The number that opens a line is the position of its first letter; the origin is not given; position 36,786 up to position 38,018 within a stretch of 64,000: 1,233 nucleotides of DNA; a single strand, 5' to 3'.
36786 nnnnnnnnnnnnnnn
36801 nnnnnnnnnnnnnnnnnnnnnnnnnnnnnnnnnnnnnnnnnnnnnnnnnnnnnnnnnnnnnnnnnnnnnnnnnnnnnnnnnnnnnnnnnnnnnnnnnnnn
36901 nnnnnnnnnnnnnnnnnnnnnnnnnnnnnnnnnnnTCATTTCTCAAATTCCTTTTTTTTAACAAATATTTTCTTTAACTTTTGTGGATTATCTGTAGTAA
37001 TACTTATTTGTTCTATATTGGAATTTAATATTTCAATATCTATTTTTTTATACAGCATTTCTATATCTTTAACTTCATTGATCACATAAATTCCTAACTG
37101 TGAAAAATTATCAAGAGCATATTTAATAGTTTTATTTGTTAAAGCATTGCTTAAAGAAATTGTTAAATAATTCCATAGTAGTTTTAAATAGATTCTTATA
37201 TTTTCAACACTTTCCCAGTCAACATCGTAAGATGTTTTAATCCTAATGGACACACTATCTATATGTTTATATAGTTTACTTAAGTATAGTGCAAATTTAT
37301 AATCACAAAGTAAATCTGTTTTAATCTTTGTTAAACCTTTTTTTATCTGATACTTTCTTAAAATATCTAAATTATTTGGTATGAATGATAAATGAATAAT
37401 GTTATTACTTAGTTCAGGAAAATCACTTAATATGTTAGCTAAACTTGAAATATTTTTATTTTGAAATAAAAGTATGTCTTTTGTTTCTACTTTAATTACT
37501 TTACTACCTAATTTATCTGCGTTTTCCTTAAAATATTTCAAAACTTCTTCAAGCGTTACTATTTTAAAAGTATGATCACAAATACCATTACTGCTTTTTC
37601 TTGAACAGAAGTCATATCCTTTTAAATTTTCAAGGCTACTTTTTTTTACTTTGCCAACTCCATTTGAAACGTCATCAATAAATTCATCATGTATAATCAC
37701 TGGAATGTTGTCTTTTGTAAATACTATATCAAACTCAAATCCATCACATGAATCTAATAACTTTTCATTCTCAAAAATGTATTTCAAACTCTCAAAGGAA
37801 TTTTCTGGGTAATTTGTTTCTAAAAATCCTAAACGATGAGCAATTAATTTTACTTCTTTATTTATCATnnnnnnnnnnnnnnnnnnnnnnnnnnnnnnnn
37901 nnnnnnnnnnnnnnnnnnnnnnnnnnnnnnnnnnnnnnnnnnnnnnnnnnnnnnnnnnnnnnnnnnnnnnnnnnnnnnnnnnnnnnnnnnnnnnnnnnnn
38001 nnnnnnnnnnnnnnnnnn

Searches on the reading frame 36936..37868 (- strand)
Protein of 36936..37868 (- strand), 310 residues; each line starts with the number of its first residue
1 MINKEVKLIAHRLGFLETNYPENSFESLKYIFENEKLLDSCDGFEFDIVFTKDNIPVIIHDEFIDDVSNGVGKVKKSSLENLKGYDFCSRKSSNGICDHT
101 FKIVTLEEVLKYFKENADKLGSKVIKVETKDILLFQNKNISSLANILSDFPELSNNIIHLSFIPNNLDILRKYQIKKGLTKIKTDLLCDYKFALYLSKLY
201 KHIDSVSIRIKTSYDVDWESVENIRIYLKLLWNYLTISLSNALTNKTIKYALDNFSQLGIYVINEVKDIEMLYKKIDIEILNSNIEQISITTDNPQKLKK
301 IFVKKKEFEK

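Call 4: search_protein_families(library=pfam, proteins=[window:36936-37868:-], max_evalue=0.01)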
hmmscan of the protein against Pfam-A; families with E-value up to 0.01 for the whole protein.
window:36936-37868:- (310 aa): 1 family
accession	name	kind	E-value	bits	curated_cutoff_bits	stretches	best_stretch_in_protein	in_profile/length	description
PF03009.23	GDPD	-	1.2e-15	58.7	23.6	1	18-203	6-185/244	Glycerophosphoryl diester phosphodiesterase family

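Call 40: search_protein_families(library=padloc, proteins=[window:36936-37868:-], max_evalue=0.01)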
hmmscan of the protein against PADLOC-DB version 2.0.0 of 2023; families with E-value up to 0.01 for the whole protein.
window:36936-37868:- (310 aa): 0 families

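Call 41: search_protein_families(library=ncbifam, proteins=[window:36936-37868:-], max_evalue=0.001)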
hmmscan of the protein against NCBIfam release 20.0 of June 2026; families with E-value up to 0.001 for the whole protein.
window:36936-37868:- (310 aa): 3 families
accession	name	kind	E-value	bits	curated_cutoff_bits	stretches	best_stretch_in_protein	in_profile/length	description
NF053857.1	LysphglycPlipDStph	equivalog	4e-10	39.5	450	1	9-116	49-154/305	lysophosphatidylglycerol phospholipase D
NF006989.0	PRK09454.1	equivalog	4.2e-08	32.9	264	1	8-112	12-106/251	glycerophosphodiester phosphodiesterase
NF008354.0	PRK11143.1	equivalog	0.00019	20.5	254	1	21-69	44-87/359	glycerophosphodiester phosphodiesterase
